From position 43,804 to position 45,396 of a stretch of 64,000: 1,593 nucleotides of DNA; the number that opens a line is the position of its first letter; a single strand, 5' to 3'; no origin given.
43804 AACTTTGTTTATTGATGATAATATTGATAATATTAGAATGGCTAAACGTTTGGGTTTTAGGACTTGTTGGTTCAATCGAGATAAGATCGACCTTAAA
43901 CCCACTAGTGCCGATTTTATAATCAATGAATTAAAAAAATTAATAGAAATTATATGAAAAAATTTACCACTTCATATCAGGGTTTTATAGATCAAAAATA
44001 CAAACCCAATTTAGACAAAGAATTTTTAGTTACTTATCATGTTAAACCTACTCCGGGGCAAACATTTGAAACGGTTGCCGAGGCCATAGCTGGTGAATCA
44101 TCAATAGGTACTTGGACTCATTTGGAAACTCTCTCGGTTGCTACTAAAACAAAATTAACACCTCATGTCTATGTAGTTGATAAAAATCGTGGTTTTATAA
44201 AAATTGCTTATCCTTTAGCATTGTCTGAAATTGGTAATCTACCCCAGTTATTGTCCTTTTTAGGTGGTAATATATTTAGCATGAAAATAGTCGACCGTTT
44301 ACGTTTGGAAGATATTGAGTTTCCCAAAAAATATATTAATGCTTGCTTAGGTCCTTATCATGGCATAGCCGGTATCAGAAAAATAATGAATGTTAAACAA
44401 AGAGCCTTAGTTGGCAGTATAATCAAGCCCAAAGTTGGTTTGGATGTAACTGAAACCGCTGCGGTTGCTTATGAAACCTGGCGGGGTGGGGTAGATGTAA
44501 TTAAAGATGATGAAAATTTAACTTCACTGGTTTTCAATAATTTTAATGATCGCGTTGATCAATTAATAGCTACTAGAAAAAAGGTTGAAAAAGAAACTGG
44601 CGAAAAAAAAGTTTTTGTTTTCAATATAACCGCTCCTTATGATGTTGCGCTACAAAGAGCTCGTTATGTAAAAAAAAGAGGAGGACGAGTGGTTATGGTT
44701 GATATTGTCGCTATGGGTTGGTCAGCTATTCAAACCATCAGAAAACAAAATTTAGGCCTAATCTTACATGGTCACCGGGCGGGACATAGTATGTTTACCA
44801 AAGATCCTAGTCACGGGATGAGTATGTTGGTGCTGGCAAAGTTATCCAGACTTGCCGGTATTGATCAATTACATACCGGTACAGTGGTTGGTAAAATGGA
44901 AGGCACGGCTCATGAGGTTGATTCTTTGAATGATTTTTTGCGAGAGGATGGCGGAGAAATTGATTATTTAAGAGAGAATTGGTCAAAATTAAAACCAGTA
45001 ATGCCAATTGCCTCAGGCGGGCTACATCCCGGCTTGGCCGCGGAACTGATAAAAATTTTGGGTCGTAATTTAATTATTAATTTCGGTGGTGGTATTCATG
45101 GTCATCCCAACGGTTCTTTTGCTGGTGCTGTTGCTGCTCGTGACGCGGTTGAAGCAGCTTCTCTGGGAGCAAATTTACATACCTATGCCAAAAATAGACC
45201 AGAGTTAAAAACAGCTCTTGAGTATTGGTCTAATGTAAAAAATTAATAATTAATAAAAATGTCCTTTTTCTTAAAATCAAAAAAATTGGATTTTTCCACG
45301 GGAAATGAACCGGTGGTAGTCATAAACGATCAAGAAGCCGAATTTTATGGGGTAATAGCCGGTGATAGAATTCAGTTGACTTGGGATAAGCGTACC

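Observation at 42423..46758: Archaeal-type AMP salvage operon with form II/III RuBisCO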

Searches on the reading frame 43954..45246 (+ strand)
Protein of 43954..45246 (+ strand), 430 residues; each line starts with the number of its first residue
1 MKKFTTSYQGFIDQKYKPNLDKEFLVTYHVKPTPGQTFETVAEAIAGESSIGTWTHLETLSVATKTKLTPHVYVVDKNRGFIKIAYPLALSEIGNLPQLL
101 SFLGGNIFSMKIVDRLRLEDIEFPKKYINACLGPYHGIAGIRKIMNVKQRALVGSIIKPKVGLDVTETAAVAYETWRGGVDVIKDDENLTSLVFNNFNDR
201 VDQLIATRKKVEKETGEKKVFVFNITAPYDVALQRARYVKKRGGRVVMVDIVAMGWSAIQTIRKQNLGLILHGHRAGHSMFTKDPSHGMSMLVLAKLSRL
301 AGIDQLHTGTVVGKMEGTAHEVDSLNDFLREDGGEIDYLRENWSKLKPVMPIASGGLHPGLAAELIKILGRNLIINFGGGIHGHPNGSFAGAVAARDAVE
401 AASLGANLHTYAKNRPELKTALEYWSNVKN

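Call 3: search_protein_families(library=pfam, proteins=[window:43954-45246:+])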
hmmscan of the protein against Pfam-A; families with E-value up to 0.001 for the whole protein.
window:43954-45246:+ (430 aa): 2 families
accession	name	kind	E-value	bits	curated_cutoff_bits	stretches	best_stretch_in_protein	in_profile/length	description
PF00016.26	RuBisCO_large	-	7e-88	295.2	30.1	1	137-425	1-299/299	Ribulose bisphosphate carboxylase large chain, catalytic domain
PF02788.21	RuBisCO_large_N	-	7.9e-36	123.3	20.7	1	11-127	2-120/120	Ribulose bisphosphate carboxylase large chain, N-terminal domain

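Call 4: search_protein_families(library=ncbifam, proteins=[window:43954-45246:+])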
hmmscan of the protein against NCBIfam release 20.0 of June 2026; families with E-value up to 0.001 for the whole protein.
window:43954-45246:+ (430 aa): 6 families
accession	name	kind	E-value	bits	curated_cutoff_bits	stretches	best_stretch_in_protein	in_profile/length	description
TIGR03326.1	rubisco_III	equivalog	8.2e-154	512.5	497.45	1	11-425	2-426/426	type III ribulose-bisphosphate carboxylase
NF003252.0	PRK04208.1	subfamily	8.8e-151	502.6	438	1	8-429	13-459/468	ribulose-bisphosphate carboxylase large subunit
NF010002.0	PRK13475.1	equivalog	6.6e-80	269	489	1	22-427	22-442/459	ribulose-bisphosphate carboxylase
NF007095.0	PRK09549.1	equivalog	2.5e-63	214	409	1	24-429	4-405/407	2,3-diketo-5-methylthiopentyl-1-phosphate enolase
NF042437.1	OxoIsoapPDcar_OiaX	equivalog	5.3e-63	213.3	700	1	55-425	54-411/412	3-oxo-isoapionate-4-phosphate decarboxylase OiaX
TIGR03332.1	salvage_mtnW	equivalog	3.4e-48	164.2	513.6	1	24-425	3-406/407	2,3-diketo-5-methylthiopentyl-1-phosphate enolase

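Call 5: search_solved_structures(query=window:43954-45246:+, show_alignments=3, max_evalue=1e-20)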
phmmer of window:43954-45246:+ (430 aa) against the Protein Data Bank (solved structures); distinct sequences matched with E-value up to 1e-20: 99 (the best 60 are shown).
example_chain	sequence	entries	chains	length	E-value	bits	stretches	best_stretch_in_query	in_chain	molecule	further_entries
2cwx_A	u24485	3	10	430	8.5e-119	400.6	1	8-423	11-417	Ribulose bisphosphate carboxylase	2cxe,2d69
6hun_A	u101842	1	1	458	2.5e-105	356.3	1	4-428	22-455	Ribulose bisphosphate carboxylase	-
8dht_A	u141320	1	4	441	2.8e-101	342.9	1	7-428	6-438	Ribulose bisphosphate carboxylase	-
3kdo_A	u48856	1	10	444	6.3e-100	338.5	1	2-428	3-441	Ribulose bisphosphate carboxylase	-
1geh_A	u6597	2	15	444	1.5e-99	337.3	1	2-428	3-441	RIBULOSE-1,5-BISPHOSPHATE CARBOXYLASE/OXYGENASE | Ribulose bisphosphate carboxylase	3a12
3a13_A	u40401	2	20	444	4.8e-99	335.6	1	2-428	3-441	Ribulose bisphosphate carboxylase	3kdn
3wqp_A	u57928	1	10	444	1e-98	334.5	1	2-428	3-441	Ribulose bisphosphate carboxylase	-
7qsv_A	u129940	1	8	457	1.4e-93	317.6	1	10-429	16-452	RubisCO large subunit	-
7qsx_A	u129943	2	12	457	4.5e-92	312.6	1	10-429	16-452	RubisCO large subunit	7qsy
7qvi_A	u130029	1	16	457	1.3e-91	311.1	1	10-428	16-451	RubisCO large subunit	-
7qsz_A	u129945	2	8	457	2.2e-91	310.3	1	10-429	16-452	RubisCO large subunit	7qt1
8qmv_A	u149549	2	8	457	6.7e-91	308.7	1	10-429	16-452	RubisCO large subunit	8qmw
8u66_A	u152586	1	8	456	1.1e-88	301.4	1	12-426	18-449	Rubisco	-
7qsw_A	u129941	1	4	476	1.2e-82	281.5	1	9-422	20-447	RubisCO large subunit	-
6ura_A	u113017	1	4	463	1.7e-79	271.2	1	18-429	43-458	Ribulose bisphosphate carboxylase large chain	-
9dyp_A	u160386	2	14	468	8.5e-73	249.1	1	24-346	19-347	ribulose-1,5-bisphosphate carboxylase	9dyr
8vgs_A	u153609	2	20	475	4.8e-71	243.3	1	21-346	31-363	Ribulose bisphosphate carboxylase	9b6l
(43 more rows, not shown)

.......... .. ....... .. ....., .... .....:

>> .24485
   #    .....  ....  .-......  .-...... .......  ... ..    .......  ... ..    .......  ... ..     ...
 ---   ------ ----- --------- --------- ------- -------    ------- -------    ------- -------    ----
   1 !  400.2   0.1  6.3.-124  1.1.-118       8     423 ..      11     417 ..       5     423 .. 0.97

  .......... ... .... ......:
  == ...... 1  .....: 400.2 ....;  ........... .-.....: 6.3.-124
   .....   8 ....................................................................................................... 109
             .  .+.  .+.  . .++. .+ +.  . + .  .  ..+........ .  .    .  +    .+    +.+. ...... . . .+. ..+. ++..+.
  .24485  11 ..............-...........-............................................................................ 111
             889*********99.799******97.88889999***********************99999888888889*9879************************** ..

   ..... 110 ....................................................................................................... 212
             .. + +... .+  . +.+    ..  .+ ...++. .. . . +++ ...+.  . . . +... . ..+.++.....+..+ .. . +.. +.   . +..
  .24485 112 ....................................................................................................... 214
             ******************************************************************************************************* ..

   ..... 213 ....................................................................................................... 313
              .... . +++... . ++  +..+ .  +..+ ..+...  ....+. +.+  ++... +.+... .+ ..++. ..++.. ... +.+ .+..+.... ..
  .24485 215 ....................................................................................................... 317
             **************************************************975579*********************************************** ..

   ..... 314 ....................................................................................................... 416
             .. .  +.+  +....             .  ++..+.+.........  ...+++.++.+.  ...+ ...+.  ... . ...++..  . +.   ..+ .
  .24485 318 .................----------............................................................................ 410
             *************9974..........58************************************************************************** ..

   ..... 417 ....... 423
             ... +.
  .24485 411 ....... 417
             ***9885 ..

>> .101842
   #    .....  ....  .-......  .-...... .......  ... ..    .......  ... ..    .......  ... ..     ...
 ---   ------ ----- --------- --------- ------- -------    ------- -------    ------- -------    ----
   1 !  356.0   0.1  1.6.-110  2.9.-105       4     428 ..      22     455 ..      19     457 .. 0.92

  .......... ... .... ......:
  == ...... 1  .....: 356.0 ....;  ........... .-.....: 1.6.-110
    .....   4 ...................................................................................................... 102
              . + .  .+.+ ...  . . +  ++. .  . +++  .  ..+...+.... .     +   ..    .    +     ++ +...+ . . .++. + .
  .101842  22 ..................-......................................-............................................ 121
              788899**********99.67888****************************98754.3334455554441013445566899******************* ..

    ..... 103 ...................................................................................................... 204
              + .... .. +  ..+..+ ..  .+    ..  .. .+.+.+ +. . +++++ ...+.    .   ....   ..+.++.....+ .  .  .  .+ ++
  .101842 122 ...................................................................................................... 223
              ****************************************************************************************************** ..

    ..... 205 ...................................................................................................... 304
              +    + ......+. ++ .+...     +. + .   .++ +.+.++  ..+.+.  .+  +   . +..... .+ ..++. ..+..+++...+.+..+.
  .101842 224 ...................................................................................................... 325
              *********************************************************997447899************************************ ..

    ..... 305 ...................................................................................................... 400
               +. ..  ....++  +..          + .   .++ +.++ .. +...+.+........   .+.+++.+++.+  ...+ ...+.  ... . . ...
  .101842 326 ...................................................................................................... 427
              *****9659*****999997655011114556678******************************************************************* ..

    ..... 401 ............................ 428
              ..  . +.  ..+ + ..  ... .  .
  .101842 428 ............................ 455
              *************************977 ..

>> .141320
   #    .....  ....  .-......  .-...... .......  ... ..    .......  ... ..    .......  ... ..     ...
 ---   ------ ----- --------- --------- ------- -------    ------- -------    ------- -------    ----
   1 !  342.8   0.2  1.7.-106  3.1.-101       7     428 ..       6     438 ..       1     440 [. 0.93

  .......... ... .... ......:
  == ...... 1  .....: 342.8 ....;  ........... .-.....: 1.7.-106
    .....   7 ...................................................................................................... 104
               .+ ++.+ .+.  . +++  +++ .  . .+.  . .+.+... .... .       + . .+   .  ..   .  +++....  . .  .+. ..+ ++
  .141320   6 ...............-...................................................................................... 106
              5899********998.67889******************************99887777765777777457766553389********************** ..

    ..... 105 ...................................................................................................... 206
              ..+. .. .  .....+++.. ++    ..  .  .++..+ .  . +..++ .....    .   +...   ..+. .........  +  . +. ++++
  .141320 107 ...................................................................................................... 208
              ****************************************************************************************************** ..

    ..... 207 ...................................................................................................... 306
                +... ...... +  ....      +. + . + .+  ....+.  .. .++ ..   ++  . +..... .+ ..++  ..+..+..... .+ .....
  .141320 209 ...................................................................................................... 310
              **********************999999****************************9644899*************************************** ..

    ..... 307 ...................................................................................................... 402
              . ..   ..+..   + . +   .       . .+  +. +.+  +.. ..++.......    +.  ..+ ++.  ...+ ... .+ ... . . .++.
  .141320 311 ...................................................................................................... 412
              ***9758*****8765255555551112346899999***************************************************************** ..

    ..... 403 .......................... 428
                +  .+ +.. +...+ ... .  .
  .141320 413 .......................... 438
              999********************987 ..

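Call 16: find_homologous_proteins(query=window:43954-45246:+, max_evalue=1e-30)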
Query window:43954-45246:+ (430 aa): 6028 proteins with E <= 1e-30 among 8000 candidates; the best 120 are listed.
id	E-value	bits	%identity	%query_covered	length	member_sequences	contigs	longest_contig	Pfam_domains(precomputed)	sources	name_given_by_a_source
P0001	1.7e-287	971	100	100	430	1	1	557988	PF02788.22,PF00016.27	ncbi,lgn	-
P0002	6.2e-262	887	90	100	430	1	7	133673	PF02788.22,PF00016.27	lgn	-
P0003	4.0e-261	884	90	100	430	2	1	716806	PF02788.22,PF00016.27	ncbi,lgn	-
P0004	1.0e-254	863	88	100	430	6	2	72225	PF02788.22,PF00016.27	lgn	-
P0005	6.7e-252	854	87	100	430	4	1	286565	PF02788.22,PF00016.27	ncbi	-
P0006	2.6e-236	803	82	100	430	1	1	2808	PF02788.22,PF00016.27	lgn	-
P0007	2.0e-235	800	81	100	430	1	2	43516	PF02788.22,PF00016.27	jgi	jgi:ribulose-bisphosphate carboxylase large chain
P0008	5.6e-235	798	81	100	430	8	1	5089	PF02788.22,PF00016.27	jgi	-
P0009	2.1e-220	750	77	100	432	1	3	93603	PF02788.22,PF00016.27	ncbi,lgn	-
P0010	2.4e-219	747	77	100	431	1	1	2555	PF02788.22,PF00016.27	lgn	-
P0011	5.9e-216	736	75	100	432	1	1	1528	PF02788.22,PF00016.27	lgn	-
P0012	1.2e-195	669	70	98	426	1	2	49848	PF02788.22,PF00016.27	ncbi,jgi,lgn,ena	ncbi:MAG: type III ribulose-bisphosphate carboxylase [Patescibacteria group bacterium]|jgi:ribulose-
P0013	5.8e-194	663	68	98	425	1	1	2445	PF02788.22,PF00016.27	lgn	-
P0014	1.8e-190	652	68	98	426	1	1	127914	PF02788.22,PF00016.27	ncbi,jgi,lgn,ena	ncbi:MAG: type III ribulose-bisphosphate carboxylase [Patescibacteria group bacterium]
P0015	3.5e-186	638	66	98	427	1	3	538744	PF02788.22,PF00016.27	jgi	jgi:ribulose-bisphosphate carboxylase large chain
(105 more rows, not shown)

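Call 17: find_related_loci(query=window:43954-45246:+, collection=genome_contigs, flank=6000)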
Query window:43954-45246:+ (430 aa) in genome_contigs; peptide patterns used: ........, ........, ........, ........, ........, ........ (x = any residue, [..] = any of these).
64 stretches matched a pattern; 22 encode a relative of the query (tblastn E <= 1e-3); 21 distinct loci.
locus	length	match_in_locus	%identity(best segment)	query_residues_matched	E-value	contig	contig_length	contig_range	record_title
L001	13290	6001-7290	87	1-430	0e+0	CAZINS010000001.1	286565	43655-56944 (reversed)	MAG TPA_asm: uncultured Gammaproteobacteria bacterium isolate binchicken_co22_135 genome assembly, contig: NODE_13_lengt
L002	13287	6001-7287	77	2-430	0e+0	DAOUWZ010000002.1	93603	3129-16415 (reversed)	MAG TPA_asm: bacterium isolate CSMAG_888 CSMAG_888_k141_63689_length_93603_cov_27.9996, whole genome shotgun sequence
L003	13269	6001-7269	70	4-426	0e+0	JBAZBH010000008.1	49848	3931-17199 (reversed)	MAG: Patescibacteria group bacterium isolate SO_2017_GW1_108 NODE_3478_length_49848_cov_1.344703_OW334_2017, whole genom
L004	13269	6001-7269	68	4-426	0e+0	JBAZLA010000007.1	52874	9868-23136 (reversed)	MAG: Patescibacteria group bacterium isolate SO_2017_LW4_157 scaffold_1603_c1_LW137-91_2017, whole genome shotgun sequen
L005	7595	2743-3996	59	11-430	1e-154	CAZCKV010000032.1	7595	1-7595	MAG TPA_asm: uncultured Gammaproteobacteria bacterium isolate SRP178699_co1_504 genome assembly, contig: NODE_13862_leng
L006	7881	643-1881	55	11-425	7e-154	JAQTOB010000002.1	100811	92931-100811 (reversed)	MAG: Patescibacteria group bacterium isolate STA_78 NODE_418_length_100811_cov_5.656132_Sandtown_A, whole genome shotgun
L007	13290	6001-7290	88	1-430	0e+0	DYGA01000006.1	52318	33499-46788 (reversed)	MAG TPA_asm: Candidatus Paceibacter sp. isolate BE2012_33_23 Afr_mines_BE2012_358_length_52318_cov_9_919752, whole genom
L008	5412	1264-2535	51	11-425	2e-135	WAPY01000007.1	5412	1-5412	MAG: Candidatus Woesearchaeota archaeon isolate S145_55_esom k151_119064, whole genome shotgun sequence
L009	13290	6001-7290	90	1-430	0e+0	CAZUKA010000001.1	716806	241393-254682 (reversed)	MAG TPA_asm: uncultured Gammaproteobacteria bacterium isolate SRP239054_co1_60 genome assembly, contig: NODE_1_length_71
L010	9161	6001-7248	45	11-429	3e-120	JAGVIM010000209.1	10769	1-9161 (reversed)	MAG: Nanoarchaeota archaeon isolate DeMMO1_8 c_000000013734, whole genome shotgun sequence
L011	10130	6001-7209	46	8-425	2e-120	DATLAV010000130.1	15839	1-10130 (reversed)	MAG TPA_asm: Patescibacteria group bacterium isolate SMAG_U14280 k141_2720780, whole genome shotgun sequence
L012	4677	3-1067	49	79-429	1e-114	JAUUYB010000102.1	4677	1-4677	MAG: Candidatus Woesearchaeota archaeon isolate CSMAG_156 CSMAG_156_k127_14162452_length_4677_cov_8.0000, whole genome s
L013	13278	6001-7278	43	7-430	5e-111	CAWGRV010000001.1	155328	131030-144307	MAG: uncultured Nitrosopumilaceae archaeon isolate MFD06435.bin.2.96 genome assembly, contig: contig_100170, whole genom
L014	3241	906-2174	45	8-428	6e-111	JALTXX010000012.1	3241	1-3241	MAG: Candidatus Micrarchaeota archaeon isolate S141_metabat2_scaf2bin.014 S141_NODE_37091_length_3241_cov_2.230572, whol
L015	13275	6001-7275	45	8-429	2e-107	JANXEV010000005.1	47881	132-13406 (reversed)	MAG: Candidatus Aenigmatarchaeota archaeon isolate SKYB92 NODE_5_length_47881_cov_7.592649, whole genome shotgun sequenc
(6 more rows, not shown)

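Call 41: search_protein_families(library=pfam, proteins=[L005:2242-2712:+, L003:7315-7980:+, L003:8006-8560:+, L015:7281-7700:+, L004:5367-5990:+], max_evalue=0.001)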
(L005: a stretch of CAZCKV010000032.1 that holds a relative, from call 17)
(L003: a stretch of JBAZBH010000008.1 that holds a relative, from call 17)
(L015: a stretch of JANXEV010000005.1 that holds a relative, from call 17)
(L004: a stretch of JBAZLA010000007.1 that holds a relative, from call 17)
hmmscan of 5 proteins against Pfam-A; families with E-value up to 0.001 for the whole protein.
L005:2242-2712:+ (157 aa): 1 family
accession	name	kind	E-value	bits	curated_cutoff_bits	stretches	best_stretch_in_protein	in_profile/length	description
PF01467.32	CTP_transf_like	-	5.9e-14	52.9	21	1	28-116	4-87/133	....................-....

L003:7315-7980:+ (222 aa): 2 families
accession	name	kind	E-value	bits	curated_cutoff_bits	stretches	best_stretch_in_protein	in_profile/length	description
PF01555.25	N6_N4_Mtase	-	1.7e-23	84.2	26.7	2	23-80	163-220/221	DNA methylase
PF07669.17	Eco57I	-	0.00097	19.7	25.3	0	76-158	47-131/171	Eco57I restriction-modification methylase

L003:8006-8560:+ (185 aa): 0 families

L015:7281-7700:+ (140 aa): 0 families

L004:5367-5990:+ (208 aa): 1 family
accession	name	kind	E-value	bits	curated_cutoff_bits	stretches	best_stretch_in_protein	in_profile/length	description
PF00702.32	Hydrolase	-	5.2e-06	27.4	26.4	1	6-165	1-184/191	haloacid dehalogenase-like hydrolase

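Call 48: find_encoding_contigs(protein=P0001, flank=1000, max_places=3)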
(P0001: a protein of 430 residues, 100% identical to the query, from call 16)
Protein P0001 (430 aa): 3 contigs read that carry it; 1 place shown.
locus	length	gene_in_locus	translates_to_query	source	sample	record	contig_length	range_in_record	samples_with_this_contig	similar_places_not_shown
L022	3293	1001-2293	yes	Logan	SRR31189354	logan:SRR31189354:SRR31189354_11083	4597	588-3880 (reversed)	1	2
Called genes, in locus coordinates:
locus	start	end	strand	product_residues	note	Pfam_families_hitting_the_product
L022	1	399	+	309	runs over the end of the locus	PF01008:IF-2B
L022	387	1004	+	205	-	PF00702:Hydrolase, PF13419:HAD_2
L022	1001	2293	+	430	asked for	PF02788:RuBisCO_large_N, PF00016:RuBisCO_large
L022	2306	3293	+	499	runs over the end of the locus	PF02885:Glycos_trans_3N (weak), PF00591:Glycos_transf_3, PF07831:PYNP_C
